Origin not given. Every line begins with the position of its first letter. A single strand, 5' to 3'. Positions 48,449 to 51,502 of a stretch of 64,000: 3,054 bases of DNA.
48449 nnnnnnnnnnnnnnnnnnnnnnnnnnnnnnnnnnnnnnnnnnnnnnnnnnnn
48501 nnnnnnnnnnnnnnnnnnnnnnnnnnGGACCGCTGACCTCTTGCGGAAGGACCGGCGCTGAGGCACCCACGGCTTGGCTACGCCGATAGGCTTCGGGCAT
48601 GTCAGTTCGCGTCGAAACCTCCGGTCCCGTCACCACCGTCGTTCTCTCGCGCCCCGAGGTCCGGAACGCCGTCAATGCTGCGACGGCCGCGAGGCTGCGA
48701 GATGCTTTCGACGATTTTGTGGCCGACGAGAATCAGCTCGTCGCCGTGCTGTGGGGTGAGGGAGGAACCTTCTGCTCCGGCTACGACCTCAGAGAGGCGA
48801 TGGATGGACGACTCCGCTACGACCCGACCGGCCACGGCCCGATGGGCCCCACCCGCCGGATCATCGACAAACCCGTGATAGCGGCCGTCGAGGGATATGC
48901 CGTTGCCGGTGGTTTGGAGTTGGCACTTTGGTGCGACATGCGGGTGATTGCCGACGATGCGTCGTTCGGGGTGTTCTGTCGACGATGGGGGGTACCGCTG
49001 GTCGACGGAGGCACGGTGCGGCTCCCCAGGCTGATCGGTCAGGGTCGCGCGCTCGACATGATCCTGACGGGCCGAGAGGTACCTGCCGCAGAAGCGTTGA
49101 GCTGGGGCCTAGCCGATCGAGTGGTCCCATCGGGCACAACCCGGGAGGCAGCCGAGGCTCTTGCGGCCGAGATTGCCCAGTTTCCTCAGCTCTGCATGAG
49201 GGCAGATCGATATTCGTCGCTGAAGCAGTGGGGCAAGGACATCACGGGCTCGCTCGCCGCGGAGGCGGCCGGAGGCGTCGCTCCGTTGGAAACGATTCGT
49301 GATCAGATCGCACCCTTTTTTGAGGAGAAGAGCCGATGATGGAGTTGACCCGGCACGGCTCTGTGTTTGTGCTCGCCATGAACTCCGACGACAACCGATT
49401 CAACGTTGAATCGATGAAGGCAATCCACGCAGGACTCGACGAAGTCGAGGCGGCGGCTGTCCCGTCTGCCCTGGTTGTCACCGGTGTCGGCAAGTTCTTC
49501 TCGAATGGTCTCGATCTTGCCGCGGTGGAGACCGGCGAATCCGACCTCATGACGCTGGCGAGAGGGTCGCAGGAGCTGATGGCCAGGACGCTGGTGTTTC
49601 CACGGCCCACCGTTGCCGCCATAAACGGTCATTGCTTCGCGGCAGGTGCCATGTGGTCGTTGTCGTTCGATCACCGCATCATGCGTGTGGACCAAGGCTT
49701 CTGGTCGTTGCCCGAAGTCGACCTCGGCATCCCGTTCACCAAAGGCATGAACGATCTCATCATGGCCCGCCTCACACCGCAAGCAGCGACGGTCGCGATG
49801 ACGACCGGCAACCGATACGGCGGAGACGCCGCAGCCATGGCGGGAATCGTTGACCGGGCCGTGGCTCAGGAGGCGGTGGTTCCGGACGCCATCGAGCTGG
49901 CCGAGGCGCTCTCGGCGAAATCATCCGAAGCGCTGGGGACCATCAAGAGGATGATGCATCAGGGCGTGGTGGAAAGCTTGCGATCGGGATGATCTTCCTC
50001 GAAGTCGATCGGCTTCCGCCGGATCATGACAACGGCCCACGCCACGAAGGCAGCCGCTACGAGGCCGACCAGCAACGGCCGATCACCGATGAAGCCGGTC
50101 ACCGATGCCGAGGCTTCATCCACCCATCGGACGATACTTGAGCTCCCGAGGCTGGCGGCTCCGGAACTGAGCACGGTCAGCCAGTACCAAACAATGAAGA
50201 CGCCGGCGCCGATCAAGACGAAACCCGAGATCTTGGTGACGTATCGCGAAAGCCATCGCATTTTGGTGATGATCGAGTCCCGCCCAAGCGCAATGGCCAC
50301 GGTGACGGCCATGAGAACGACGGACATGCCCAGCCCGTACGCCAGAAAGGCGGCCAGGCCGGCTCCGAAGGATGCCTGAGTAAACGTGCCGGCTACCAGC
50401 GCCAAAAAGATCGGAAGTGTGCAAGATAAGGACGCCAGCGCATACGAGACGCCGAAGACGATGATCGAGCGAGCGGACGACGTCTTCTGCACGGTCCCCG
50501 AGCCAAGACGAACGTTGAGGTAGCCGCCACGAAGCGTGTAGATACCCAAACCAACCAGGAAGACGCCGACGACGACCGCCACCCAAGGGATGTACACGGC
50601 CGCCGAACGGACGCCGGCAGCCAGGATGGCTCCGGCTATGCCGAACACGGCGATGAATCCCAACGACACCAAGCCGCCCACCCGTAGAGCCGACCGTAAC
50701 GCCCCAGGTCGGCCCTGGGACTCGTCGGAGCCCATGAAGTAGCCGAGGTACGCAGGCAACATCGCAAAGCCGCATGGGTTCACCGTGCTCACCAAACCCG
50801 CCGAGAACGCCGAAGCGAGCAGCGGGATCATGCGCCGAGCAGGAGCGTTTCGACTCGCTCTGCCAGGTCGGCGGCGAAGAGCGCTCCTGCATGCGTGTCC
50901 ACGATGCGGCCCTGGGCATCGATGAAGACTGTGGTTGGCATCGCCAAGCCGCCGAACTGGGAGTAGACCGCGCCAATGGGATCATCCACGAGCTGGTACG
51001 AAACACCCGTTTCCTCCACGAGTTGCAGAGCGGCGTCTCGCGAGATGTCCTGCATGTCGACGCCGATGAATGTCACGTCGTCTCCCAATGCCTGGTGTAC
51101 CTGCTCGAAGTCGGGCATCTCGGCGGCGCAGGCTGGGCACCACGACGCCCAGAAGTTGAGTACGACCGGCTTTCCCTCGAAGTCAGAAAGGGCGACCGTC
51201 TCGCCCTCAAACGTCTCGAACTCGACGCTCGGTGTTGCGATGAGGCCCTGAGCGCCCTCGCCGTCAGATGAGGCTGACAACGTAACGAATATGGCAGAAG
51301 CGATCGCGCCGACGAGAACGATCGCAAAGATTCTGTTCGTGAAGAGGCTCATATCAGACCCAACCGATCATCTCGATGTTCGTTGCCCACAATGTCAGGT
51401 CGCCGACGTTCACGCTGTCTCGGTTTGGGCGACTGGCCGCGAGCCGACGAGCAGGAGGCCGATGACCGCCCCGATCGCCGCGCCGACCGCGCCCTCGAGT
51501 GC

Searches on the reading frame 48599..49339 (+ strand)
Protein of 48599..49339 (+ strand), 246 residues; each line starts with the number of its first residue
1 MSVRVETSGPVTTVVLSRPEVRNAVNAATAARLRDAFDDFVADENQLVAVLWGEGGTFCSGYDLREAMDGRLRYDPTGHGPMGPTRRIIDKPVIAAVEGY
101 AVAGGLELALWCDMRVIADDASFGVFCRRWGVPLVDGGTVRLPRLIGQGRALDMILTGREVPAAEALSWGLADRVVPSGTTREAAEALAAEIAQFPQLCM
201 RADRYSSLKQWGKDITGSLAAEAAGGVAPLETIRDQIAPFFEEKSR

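Call 30: search_protein_families(library=pfam, proteins=[window:48599-49339:+], max_evalue=0.001)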
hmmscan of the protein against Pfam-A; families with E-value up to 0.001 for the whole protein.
window:48599-49339:+ (246 aa): 2 families
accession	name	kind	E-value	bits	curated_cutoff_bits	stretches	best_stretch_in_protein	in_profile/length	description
PF00378.25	ECH_1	-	5.2e-40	137.8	27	1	8-201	3-199/251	Enoyl-CoA hydratase/isomerase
PF16113.10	ECH_2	-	2.9e-17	63.6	27.2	1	12-193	2-190/335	Enoyl-CoA hydratase/isomerase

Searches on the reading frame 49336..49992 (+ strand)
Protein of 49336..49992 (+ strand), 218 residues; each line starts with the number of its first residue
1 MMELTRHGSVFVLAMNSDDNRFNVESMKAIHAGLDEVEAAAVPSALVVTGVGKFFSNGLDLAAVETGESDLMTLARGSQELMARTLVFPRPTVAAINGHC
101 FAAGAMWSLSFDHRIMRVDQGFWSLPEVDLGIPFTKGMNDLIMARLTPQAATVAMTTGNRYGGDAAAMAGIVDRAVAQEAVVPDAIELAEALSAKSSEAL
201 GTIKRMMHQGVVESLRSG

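Call 30: search_protein_families(library=pfam, proteins=[window:49336-49992:+], max_evalue=0.001)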
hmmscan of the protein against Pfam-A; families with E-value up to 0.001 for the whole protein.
window:49336-49992:+ (218 aa): 2 families
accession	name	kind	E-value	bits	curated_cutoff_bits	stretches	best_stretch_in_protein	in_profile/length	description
PF00378.25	ECH_1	-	3.5e-27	95.8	27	1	8-211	4-209/251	Enoyl-CoA hydratase/isomerase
PF16113.10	ECH_2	-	9.1e-13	48.8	27.2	1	13-204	6-196/335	Enoyl-CoA hydratase/isomerase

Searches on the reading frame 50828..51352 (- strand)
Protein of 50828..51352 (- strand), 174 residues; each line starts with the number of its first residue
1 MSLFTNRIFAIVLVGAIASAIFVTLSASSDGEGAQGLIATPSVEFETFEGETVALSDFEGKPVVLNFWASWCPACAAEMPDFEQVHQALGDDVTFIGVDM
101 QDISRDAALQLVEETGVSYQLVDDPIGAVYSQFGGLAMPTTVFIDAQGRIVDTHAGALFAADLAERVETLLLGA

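Call 30: search_protein_families(library=pfam, proteins=[window:50828-51352:-], max_evalue=0.001)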
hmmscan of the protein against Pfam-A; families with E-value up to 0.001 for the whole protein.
window:50828-51352:- (174 aa): 5 families
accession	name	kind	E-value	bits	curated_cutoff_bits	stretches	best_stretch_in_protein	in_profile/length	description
PF00578.27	AhpC-TSA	-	2.9e-23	82.6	26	1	41-151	6-122/124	AhpC/TSA family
PF08534.16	Redoxin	-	1.3e-21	77.3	26.6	1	41-157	7-135/148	Redoxin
PF13905.12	Thioredoxin_8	-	8.5e-10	39.3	27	1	60-150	1-94/94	Thioredoxin-like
PF00085.26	Thioredoxin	-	3.8e-09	36.9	23.5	1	59-105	17-63/103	Thioredoxin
PF13098.12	Thioredoxin_2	-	4.7e-08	33.8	27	1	59-165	4-102/104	Thioredoxin-like domain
